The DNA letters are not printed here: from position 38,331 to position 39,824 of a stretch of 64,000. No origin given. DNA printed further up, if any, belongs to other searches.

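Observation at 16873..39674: A 23-kb cytochrome island: 7 multihaem cytochromes (at least 59 haems), a dedicated ResB/CcsA pair, 4 TlpA-type reductases plus 2 Cys-less TlpA-TPR proteins in the island, NapH-like polyferredoxin, SurA-like chaperone and a haem-sensing sigma-54 two-component system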

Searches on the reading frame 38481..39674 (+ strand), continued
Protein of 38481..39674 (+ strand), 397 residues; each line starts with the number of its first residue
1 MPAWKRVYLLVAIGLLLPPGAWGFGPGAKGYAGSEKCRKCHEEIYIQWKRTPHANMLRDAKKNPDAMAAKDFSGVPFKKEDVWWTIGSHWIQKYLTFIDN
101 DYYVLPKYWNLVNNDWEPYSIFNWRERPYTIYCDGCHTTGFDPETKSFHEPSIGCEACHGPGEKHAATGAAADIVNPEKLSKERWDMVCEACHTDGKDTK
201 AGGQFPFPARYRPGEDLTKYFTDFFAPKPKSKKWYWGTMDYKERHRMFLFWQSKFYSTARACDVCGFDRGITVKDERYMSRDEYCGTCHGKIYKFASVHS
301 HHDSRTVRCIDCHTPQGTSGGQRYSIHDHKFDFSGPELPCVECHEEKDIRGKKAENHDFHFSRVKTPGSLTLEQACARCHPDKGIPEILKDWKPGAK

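Call 76: fold_search(model_id=the predicted structure, library=pdb)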
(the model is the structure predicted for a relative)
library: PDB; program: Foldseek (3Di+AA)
matches with E <= 10: 54; with E <= 0.001: 3
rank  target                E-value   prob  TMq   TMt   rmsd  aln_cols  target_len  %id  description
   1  6i5b_A                4.1e-13  1.00  0.46  0.38  17.8       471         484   19  Crystal Structure of Outer Cell Wall Cytochrome OcwA (released 2019-09-25)
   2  6i5b_B                8.0e-13  1.00  0.45  0.38  17.8       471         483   19  Crystal Structure of Outer Cell Wall Cytochrome OcwA (released 2019-09-25)
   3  6qvm_A                7.1e-08  1.00  0.33  0.21   3.7       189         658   28  Undecaheme cytochrome from S-layer of Carboxydothermus ferrireducens (released 2020-03-25)
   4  4rkn_C                1.9e-02  0.75  0.28  0.18  14.1       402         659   13  Wolinella succinogenes octaheme sulfite reductase MccA, form II (released 2015-02-04)
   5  4rkm_B                2.3e-02  0.77  0.29  0.19  14.1       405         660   13  Wolinella succinogenes octaheme sulfite reductase MccA, form I (released 2015-02-04)
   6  4rkn_B                3.8e-02  0.63  0.28  0.18  14.2       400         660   13  Wolinella succinogenes octaheme sulfite reductase MccA, form II (released 2015-02-04)
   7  4rkm_A                4.2e-02  0.69  0.30  0.20  13.9       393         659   15  Wolinella succinogenes octaheme sulfite reductase MccA, form I (released 2015-02-04)
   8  4rkm_G                4.5e-02  0.63  0.29  0.19  14.1       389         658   14  Wolinella succinogenes octaheme sulfite reductase MccA, form I (released 2015-02-04)
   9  4fmb_A                2.7e+00  0.09  0.10  0.11  10.9        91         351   11  VirA-Rab1 complex structure (released 2012-09-05)
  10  4fmb_C                2.7e+00  0.08  0.10  0.11  11.7        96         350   10  VirA-Rab1 complex structure (released 2012-09-05)
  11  8syj_B                3.2e+00  0.06  0.07  0.13   6.2        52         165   12  Structure of apurinic/apyrimidinic DNA lyase TK0353 from Thermococcus kodakarensis (Iodide crystal form) (released 2023-12-06)
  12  4hyz_A                3.2e+00  0.01  0.06  0.12  15.9       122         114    7  Crystal structure of a DUF3887 family protein (RUMGNA_01855) from Ruminococcus gnavus ATCC 29149 at 2.25 A resolution (released 2013-01-09)
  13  8pkv_A                3.8e+00  0.04  0.07  0.08   6.0        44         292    9  Kelch domain of KEAP1 in complex with a ortho-dimethylbenzene linked cyclic peptide 4 (ortho-WRCDPETGEC). (released 2023-11-15)
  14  8snb_4A               3.8e+00  0.02  0.06  0.04  11.7        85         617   13  atomic model of sea urchin sperm doublet microtubule (48-nm periodicity) (released 2023-06-28)
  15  4bg7_B                4.0e+00  0.02  0.05  0.16  11.7        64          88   17  Bacteriophage T5 Homolog of the Eukaryotic Transcription Coactivator PC4 Implicated in Recombination-Dependent DNA Rep (released 2013-09-11)
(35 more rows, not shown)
